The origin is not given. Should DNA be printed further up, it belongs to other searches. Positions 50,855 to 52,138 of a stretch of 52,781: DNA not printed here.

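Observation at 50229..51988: DNA methyltransferase translationally coupled to a truncated ACC-deaminase / D-cysteine-desulfhydrase-like PLP enzyme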

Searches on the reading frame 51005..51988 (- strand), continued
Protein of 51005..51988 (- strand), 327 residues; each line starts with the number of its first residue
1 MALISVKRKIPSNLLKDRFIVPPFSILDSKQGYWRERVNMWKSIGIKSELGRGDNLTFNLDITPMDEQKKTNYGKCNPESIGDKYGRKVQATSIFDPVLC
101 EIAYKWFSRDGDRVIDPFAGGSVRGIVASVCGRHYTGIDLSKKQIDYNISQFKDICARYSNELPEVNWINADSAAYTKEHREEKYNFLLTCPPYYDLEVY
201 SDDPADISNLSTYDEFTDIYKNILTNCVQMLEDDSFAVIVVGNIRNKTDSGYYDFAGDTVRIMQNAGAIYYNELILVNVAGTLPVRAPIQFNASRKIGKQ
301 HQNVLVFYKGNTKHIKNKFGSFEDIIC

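Call 78: find_encoding_contigs(protein=P0044, flank=4000, max_places=1)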
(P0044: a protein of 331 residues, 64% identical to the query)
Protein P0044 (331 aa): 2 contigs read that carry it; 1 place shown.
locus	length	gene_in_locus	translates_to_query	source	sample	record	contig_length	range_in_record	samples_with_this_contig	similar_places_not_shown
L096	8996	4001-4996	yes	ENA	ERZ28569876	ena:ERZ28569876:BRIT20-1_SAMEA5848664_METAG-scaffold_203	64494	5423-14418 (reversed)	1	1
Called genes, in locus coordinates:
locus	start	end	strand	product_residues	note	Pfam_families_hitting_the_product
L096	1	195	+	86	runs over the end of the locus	PF04232:SpoVS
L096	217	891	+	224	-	-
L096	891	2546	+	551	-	PF01612:DNA_pol_A_exo1, PF00476:DNA_pol_A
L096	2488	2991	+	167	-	PF00476:DNA_pol_A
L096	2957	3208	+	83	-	PF00476:DNA_pol_A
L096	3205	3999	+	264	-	PF00438:S-AdoMet_synt_N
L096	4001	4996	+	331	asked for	PF01555:N6_N4_Mtase (weak)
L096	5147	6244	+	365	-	PF00712:DNA_pol3_beta (weak)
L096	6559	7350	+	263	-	-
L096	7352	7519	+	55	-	-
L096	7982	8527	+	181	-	-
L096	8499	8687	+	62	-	-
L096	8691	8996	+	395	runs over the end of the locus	PF00154:RecA_N, PF13481:AAA_25 (faint), PF00154:RecA_N, PF21096:RecA_C (faint)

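Call 79: find_encoding_contigs(protein=P0079, flank=4000, max_places=1)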
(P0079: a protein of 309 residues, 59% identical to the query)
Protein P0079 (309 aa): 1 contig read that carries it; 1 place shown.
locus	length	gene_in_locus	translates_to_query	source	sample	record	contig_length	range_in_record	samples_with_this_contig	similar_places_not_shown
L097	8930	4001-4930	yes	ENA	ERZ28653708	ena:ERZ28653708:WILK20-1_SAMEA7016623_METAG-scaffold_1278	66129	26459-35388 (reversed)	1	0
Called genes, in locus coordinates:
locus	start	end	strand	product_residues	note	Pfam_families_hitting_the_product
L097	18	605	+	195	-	-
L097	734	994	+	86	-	PF04232:SpoVS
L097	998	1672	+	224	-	-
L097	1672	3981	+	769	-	PF01612:DNA_pol_A_exo1, PF00476:DNA_pol_A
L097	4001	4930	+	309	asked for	PF01555:N6_N4_Mtase (weak)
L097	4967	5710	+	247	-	PF02195:ParB_N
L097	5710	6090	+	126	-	-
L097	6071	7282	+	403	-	PF01507:PAPS_reduct (faint), PF11922:DUF3440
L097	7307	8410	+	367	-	-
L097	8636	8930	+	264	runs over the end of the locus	-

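Call 80: find_encoding_contigs(protein=P0040, flank=4000, max_places=1)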
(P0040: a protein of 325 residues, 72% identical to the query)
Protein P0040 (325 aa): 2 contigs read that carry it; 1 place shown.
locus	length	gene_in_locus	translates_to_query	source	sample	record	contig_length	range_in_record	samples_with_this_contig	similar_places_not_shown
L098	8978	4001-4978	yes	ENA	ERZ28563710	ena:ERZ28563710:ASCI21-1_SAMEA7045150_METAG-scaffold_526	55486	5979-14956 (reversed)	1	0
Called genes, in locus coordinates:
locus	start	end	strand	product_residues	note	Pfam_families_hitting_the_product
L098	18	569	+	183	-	-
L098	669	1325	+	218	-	-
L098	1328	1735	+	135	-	-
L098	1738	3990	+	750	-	PF01612:DNA_pol_A_exo1, PF00476:DNA_pol_A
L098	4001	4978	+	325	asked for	PF01555:N6_N4_Mtase (weak)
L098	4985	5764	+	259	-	PF00291:PALP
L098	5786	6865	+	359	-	PF00712:DNA_pol3_beta (weak)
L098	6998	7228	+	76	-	-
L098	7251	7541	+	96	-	-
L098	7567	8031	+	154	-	-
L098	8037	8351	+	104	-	-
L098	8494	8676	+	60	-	-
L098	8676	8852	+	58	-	-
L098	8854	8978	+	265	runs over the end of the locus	-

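Call 82: find_encoding_contigs(protein=P0086, flank=4000, max_places=1)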
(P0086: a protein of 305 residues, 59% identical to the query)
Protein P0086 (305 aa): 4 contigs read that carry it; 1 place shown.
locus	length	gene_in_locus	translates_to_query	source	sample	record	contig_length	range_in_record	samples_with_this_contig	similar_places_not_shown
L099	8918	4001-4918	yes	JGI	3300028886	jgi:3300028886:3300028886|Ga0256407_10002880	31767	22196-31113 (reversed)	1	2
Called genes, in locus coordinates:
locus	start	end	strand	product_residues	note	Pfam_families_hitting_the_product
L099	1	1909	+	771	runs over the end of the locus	PF01612:DNA_pol_A_exo1, PF00476:DNA_pol_A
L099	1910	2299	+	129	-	-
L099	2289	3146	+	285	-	PF20691:TAGT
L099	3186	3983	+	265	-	PF00438:S-AdoMet_synt_N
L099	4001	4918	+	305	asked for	PF01555:N6_N4_Mtase (weak)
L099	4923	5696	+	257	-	PF00291:PALP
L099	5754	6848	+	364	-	PF00712:DNA_pol3_beta (weak)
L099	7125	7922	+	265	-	-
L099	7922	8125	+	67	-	-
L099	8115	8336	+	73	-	-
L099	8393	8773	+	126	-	-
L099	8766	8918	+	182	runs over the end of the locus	-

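Call 83: find_encoding_contigs(protein=P0115, flank=4000, max_places=1)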
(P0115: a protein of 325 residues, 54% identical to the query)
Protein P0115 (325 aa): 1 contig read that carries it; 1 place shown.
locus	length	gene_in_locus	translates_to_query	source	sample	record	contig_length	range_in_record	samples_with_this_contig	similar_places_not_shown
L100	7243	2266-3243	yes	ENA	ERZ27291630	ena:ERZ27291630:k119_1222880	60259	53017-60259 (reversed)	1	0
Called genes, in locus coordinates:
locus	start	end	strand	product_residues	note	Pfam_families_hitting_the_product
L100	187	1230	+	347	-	PF00476:DNA_pol_A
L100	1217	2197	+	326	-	-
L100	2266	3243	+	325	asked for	PF01555:N6_N4_Mtase (faint)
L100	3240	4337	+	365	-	-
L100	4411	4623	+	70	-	-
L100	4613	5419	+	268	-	-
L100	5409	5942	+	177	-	-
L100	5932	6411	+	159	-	-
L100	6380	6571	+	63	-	-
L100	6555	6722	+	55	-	-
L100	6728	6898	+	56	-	-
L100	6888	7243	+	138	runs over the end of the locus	-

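Call 84: find_encoding_contigs(protein=P0087, flank=4000, max_places=1)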
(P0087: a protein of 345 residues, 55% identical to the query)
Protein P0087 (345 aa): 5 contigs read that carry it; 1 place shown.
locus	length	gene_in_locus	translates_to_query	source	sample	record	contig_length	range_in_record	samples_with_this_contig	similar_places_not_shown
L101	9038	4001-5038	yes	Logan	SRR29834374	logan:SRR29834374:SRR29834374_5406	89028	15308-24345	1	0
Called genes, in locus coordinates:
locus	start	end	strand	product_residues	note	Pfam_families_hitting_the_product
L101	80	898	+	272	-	-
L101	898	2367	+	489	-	PF01612:DNA_pol_A_exo1, PF00476:DNA_pol_A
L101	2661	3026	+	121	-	-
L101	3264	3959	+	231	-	PF00476:DNA_pol_A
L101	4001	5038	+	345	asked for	PF01555:N6_N4_Mtase (weak)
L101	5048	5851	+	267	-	PF00291:PALP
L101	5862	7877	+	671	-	PF00438:S-AdoMet_synt_N, PF02772:S-AdoMet_synt_M, PF02773:S-AdoMet_synt_C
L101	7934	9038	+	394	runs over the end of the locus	-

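Call 85: find_encoding_contigs(protein=P0142, flank=4000, max_places=1)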
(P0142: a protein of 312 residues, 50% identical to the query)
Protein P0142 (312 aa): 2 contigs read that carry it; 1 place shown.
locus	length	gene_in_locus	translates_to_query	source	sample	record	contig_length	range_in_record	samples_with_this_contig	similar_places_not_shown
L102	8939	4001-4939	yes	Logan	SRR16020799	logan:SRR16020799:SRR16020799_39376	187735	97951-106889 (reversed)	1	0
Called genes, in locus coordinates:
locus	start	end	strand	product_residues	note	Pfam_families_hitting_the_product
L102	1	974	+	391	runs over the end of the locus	PF13481:AAA_25 (faint), PF00154:RecA_N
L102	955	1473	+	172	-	-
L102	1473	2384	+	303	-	-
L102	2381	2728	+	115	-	-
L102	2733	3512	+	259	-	PF00004:AAA (faint), PF13177:DNA_pol3_delta2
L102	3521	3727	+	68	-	-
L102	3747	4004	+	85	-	-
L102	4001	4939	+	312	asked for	PF01555:N6_N4_Mtase (weak)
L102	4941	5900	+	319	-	PF01555:N6_N4_Mtase (faint)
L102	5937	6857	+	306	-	PF01555:N6_N4_Mtase (faint)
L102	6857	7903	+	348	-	-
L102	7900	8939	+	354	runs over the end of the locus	-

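Call 86: search_protein_families(library=pfam, proteins=[L096:3205-3999:+, L099:3186-3983:+, L099:2289-3146:+, L101:5862-7877:+, L100:1217-2197:+, L097:6071-7282:+, L097:4967-5710:+, L102:4941-5900:+, L099:1910-2299:+], max_evalue=0.01)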
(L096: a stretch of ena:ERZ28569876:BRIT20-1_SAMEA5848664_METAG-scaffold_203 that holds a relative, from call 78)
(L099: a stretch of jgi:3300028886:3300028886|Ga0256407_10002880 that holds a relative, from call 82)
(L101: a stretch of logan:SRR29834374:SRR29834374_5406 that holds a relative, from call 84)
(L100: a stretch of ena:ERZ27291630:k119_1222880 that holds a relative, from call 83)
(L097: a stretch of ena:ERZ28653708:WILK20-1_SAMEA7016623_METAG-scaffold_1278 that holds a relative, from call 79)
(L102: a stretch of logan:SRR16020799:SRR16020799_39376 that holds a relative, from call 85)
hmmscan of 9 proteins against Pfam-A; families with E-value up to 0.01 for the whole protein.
L096:3205-3999:+ (264 aa): 1 family
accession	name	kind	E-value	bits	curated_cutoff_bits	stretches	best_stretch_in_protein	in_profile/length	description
PF00438.25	S-AdoMet_synt_N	-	5.2e-10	40.2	33.1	1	3-64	7-67/99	S-adenosylmethionine synthetase, N-terminal domain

L099:3186-3983:+ (265 aa): 1 family
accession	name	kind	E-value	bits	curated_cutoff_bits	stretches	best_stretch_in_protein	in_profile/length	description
PF00438.25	S-AdoMet_synt_N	-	1.2e-09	39.1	33.1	1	3-54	7-58/99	S-adenosylmethionine synthetase, N-terminal domain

L099:2289-3146:+ (285 aa): 1 family
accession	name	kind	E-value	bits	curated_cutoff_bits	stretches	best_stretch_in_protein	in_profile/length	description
PF20691.3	TAGT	-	2.7e-38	132.4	27.5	1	7-224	2-203/205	TET-Associated Glycosyltransferase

L101:5862-7877:+ (671 aa): 3 families
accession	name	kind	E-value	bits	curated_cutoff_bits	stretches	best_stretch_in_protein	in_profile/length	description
PF02773.21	S-AdoMet_synt_C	-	1.1e-26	93.8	25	2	572-670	27-130/138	S-adenosylmethionine synthetase, C-terminal domain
PF00438.25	S-AdoMet_synt_N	-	1.4e-23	83.7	33.1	1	10-89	3-82/99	S-adenosylmethionine synthetase, N-terminal domain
PF02772.21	S-AdoMet_synt_M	-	2.8e-20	73.1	29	1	111-223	2-120/120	S-adenosylmethionine synthetase, central domain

L100:1217-2197:+ (326 aa): 0 families

L097:6071-7282:+ (403 aa): 4 families
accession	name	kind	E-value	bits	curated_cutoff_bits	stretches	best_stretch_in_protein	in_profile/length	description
PF11922.13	DUF3440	-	1.3e-35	123.2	25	2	234-336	1-101/182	Domain of unknown function (DUF3440)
PF01507.26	PAPS_reduct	-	7.7e-12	46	22.5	2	27-81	2-52/175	Phosphoadenosine phosphosulfate reductase domain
PF01171.26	ATP_bind_3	-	0.00013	22.2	27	1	26-81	1-55/182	PP-loop family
PF16721.11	zf-H3C2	-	0.0082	16.9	26.7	0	194-241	10-59/102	Zinc-finger like, probable DNA-binding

L097:4967-5710:+ (247 aa): 1 family
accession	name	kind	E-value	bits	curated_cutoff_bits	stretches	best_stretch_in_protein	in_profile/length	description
PF02195.25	ParB_N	-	3.2e-05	24.3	26.3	1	72-131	6-67/95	ParB N-terminal domain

L102:4941-5900:+ (319 aa): 2 families
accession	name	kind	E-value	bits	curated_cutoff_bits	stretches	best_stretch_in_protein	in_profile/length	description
PF01555.25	N6_N4_Mtase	-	1.2e-12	48.7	26.7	2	95-136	178-219/221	DNA methylase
PF07669.17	Eco57I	-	0.002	18.7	25.3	1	131-230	50-135/171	Eco57I restriction-modification methylase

L099:1910-2299:+ (129 aa): 0 families
